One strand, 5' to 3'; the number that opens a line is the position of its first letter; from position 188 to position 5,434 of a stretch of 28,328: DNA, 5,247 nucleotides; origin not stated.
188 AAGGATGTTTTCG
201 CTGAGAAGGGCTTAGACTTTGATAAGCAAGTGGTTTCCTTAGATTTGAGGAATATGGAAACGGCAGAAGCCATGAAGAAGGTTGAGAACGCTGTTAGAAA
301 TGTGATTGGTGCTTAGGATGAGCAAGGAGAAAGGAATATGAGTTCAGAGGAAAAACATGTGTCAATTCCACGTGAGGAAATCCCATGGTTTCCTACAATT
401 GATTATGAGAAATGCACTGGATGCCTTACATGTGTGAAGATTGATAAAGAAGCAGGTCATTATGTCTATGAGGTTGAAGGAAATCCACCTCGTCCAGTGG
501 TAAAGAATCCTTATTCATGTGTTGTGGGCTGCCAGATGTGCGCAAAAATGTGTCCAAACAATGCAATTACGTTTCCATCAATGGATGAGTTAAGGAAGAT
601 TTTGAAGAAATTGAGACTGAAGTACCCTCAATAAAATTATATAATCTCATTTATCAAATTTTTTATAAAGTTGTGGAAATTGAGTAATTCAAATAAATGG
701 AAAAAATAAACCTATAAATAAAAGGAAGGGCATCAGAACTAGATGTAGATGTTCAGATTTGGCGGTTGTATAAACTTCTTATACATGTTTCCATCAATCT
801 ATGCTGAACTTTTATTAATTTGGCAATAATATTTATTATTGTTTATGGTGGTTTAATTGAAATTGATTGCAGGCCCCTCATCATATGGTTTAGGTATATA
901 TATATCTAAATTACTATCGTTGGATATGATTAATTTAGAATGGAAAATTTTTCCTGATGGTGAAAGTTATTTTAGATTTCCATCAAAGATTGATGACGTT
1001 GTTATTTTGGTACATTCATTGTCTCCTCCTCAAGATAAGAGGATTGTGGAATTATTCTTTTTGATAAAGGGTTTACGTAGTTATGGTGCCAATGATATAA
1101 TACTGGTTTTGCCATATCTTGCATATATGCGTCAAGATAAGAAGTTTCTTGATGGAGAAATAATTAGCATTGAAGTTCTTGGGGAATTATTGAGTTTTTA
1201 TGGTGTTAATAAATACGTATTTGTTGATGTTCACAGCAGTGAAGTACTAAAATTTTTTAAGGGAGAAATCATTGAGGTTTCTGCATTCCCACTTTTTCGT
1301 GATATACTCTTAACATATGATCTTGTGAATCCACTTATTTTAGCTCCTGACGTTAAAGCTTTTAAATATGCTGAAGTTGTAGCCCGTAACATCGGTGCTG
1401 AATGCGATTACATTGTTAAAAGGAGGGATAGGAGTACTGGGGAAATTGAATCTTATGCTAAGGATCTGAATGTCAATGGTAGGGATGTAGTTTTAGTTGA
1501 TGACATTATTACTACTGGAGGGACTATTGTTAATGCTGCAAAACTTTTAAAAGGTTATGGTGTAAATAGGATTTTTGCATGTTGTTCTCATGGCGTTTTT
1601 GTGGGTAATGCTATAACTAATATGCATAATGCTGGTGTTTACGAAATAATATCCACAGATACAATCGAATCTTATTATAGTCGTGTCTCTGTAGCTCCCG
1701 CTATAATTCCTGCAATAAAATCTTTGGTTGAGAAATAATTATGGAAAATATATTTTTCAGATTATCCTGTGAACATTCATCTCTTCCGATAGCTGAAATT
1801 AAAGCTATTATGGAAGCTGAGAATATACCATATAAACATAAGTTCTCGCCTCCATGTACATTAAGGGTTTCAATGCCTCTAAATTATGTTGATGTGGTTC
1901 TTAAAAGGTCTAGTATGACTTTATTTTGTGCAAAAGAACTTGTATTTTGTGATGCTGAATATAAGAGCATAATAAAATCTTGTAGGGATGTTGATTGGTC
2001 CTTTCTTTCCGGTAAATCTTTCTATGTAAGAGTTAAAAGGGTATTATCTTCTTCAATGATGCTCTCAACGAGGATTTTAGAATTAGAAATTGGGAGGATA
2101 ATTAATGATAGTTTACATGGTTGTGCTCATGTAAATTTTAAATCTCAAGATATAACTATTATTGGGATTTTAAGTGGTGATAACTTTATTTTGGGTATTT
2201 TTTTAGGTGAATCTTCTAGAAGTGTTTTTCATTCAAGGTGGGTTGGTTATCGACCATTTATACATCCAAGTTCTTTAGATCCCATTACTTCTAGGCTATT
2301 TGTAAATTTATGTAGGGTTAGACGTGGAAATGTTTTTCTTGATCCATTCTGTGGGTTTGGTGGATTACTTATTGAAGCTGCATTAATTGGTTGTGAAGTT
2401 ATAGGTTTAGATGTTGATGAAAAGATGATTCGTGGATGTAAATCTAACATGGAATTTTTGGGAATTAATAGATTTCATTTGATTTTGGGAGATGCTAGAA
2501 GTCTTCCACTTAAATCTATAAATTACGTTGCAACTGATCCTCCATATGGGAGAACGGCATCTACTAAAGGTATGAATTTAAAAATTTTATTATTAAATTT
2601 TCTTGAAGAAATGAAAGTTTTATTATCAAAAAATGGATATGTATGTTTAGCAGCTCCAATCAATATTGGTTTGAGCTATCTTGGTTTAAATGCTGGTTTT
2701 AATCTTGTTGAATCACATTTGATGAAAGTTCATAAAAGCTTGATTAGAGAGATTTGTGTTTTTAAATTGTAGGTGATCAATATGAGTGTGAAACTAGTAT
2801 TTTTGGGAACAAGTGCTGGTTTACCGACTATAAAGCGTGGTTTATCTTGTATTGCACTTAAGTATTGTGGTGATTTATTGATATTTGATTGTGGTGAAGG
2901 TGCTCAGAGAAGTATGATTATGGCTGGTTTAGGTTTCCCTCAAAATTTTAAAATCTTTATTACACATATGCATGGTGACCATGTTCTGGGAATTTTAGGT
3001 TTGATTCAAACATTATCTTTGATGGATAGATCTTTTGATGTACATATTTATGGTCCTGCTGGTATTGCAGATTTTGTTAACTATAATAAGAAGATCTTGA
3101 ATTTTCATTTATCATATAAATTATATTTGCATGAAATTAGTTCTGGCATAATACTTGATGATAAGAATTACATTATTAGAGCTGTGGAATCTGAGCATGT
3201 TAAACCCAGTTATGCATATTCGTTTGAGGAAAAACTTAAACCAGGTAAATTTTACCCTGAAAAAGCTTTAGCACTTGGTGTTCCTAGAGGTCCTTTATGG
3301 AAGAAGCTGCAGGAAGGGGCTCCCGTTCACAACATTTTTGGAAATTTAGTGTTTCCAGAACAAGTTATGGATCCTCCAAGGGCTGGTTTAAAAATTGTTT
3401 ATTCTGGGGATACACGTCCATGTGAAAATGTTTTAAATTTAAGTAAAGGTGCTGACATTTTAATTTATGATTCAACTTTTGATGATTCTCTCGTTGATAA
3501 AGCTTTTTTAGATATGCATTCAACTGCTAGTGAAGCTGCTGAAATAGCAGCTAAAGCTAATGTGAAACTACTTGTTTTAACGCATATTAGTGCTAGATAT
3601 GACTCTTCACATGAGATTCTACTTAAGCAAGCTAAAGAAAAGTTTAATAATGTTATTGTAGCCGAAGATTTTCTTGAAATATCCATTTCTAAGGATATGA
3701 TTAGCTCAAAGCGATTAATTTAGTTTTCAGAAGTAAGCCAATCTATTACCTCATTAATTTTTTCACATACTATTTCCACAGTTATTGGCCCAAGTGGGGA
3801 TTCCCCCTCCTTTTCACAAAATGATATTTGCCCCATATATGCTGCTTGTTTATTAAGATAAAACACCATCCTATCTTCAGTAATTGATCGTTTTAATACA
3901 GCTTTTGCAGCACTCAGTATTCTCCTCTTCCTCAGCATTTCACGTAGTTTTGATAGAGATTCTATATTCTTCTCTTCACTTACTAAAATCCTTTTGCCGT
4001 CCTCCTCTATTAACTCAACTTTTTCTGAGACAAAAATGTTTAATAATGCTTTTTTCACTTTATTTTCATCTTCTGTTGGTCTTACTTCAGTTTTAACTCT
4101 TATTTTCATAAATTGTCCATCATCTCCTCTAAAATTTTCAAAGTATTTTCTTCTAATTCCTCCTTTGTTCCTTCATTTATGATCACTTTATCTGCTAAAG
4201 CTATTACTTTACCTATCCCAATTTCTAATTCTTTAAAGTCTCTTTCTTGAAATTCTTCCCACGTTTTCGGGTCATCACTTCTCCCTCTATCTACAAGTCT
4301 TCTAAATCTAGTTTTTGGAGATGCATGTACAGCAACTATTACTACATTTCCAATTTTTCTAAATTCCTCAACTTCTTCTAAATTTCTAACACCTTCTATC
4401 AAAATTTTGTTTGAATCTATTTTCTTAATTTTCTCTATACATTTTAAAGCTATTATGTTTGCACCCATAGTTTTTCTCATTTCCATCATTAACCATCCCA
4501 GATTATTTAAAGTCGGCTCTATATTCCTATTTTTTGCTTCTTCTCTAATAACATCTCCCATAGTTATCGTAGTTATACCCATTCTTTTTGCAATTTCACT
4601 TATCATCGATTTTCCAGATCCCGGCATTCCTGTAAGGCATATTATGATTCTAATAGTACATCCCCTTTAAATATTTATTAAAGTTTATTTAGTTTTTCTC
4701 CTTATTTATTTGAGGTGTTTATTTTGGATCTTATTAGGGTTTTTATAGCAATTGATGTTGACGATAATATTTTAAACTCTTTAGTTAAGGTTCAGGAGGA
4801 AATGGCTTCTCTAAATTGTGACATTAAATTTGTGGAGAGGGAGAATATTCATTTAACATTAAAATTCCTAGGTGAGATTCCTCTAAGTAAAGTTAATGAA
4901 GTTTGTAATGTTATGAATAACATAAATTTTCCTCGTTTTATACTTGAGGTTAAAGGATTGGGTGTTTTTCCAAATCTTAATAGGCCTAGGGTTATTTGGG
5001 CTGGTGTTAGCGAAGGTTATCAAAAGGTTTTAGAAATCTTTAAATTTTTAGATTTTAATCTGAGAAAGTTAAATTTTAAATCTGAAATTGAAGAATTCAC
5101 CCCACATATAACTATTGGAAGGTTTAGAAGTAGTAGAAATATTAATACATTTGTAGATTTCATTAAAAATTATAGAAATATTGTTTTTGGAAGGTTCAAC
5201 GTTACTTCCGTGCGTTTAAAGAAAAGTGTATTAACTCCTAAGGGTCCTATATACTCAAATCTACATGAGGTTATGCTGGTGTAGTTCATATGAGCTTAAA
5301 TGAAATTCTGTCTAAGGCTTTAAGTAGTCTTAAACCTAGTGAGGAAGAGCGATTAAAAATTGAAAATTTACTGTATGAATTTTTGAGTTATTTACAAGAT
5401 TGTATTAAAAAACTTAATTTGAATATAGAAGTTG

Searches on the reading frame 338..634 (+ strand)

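Call 74: search_protein_families(library=pfam, proteins=[window:338-634:+], max_evalue=0.001)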
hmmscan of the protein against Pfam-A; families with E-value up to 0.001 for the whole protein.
window:338-634:+ (98 aa): 6 families
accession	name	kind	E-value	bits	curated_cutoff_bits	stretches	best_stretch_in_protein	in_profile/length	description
PF00037.32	Fer4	-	1e-08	35.1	21.1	2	19-34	1-16/24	4Fe-4S binding domain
PF12797.12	Fer4_2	-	1.1e-07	31.8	24.5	1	17-35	1-19/22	4Fe-4S binding domain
PF12838.12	Fer4_7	-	1.2e-06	29.3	27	0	25-76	1-52/52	4Fe-4S dicluster domain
PF14697.11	Fer4_21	-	2.9e-06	27.8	35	1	20-78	2-58/59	4Fe-4S dicluster domain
PF12837.12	Fer4_6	-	6.3e-06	26.3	25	1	18-34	1-17/24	4Fe-4S binding domain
PF13484.11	Fer4_16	-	5.6e-05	24.3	30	0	63-80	3-20/66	4Fe-4S double cluster binding domain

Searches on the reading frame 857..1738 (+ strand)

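Call 74: search_protein_families(library=pfam, proteins=[window:857-1738:+], max_evalue=0.001)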
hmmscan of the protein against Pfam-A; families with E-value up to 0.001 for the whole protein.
window:857-1738:+ (293 aa): 4 families
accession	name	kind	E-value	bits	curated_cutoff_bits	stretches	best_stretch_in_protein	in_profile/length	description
PF13793.12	Pribosyltran_N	-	2e-20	73.3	25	1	1-115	1-116/117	N-terminal domain of ribose phosphate pyrophosphokinase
PF00156.33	Pribosyltran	-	7e-15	55.1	26.3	1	147-264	19-140/158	Phosphoribosyl transferase domain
PF14572.12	Pribosyl_synth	-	4e-10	40.4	27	1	205-272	80-147/184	Phosphoribosyl synthetase-associated domain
PF14681.12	UPRTase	-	0.00017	21.6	27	1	186-242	96-156/206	Uracil phosphoribosyltransferase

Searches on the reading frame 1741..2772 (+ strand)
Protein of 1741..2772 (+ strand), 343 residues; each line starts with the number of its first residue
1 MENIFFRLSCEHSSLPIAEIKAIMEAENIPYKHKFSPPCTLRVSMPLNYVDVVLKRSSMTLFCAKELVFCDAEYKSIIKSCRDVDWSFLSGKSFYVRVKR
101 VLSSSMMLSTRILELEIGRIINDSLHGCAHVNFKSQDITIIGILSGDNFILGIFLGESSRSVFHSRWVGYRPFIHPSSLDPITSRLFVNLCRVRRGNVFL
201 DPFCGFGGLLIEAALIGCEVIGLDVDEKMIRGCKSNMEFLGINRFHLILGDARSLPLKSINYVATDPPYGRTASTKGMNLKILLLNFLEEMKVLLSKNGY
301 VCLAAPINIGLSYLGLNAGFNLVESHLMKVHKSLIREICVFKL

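Call 74: search_protein_families(library=pfam, proteins=[window:1741-2772:+], max_evalue=0.001)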
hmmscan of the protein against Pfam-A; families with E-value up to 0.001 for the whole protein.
window:1741-2772:+ (343 aa): 8 families
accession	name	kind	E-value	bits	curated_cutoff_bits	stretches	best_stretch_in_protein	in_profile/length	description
PF01170.24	UPF0020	-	9.7e-28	97.7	22.3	1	169-334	2-193/197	RMKL-like, methyltransferase domain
PF13847.12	Methyltransf_31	-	9.1e-12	45.3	27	1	195-305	3-111/145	Methyltransferase domain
PF03602.21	Cons_hypoth95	-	1.9e-07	31.3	24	1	182-275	28-129/182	Conserved hypothetical protein 95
PF09445.16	Methyltransf_15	-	3.1e-07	30.6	22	1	197-284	2-61/165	RNA cap guanine-N2 methyltransferase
PF13649.12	Methyltransf_25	-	9.9e-07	29.8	27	1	200-259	2-62/97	Methyltransferase domain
PF08241.18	Methyltransf_11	-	9.9e-05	23.4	21.2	1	201-259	2-58/95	Methyltransferase domain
PF01555.25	N6_N4_Mtase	-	0.00018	22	26.7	0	194-231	180-217/221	DNA methylase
PF02384.22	N6_Mtase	-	0.0004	20.3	20.4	1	184-272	35-138/311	N-6 DNA Methylase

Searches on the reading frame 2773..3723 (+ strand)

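Call 74: search_protein_families(library=pfam, proteins=[window:2773-3723:+], max_evalue=0.001)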
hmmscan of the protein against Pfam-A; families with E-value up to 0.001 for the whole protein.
window:2773-3723:+ (316 aa): 3 families
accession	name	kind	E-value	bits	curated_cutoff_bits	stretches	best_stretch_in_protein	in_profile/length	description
PF12706.13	Lactamase_B_2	-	4.5e-14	53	27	2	204-272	133-200/200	Beta-lactamase superfamily domain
PF00753.33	Lactamase_B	-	0.00019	21.9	22.7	0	26-80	8-66/196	Metallo-beta-lactamase superfamily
PF23023.1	Anti-Pycsar_Apyc1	-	0.0004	20.4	50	1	4-81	1-77/250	Anti-Pycsar protein Apyc1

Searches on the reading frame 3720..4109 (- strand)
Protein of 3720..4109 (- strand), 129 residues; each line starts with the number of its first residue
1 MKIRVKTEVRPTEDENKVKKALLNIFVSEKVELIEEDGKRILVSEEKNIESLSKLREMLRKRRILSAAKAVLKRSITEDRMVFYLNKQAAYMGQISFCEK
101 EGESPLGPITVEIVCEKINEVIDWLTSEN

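Call 74: search_protein_families(library=pfam, proteins=[window:3720-4109:-], max_evalue=0.001)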
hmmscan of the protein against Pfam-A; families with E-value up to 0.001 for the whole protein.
window:3720-4109:- (129 aa): 1 family
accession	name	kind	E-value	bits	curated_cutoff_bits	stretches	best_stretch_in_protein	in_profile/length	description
PF01877.22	RNA_binding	-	1.1e-16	61.7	26.9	1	2-113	1-118/120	RNA binding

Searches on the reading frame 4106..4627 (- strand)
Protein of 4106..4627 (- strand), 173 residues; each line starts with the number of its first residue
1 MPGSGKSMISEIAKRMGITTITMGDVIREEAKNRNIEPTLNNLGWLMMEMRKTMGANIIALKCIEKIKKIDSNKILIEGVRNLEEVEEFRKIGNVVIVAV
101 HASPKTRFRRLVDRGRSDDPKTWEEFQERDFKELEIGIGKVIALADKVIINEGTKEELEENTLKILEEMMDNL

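Call 74: search_protein_families(library=pfam, proteins=[window:4106-4627:-], max_evalue=0.001)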
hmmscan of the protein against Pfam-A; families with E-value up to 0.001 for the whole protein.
window:4106-4627:- (173 aa): 2 families
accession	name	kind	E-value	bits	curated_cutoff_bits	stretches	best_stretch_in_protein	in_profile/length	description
PF13207.12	AAA_17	-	4.4e-17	63.1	27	1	1-126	3-135/136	AAA domain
PF13238.12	AAA_18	-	1.2e-13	52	29.4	1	1-130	6-126/128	AAA domain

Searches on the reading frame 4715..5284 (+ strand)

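Call 5: search_protein_families(library=pfam, proteins=[window:4715-5284:+], max_evalue=0.1)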
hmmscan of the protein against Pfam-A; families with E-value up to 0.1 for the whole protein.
window:4715-5284:+ (189 aa): 3 families
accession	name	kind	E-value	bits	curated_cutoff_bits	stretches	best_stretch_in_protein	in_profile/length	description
PF02834.22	LigT_PEase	-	9.2e-29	99.9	23.3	2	13-95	1-87/87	LigT like Phosphoesterase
PF10469.15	AKAP7_NLS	-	2.7e-10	40.9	24.4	1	10-177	4-197/208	AKAP7 2'5' RNA ligase-like domain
PF13563.12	2_5_RNA_ligase2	-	2.7e-08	34.4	27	1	39-143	20-122/152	2'-5' RNA ligase superfamily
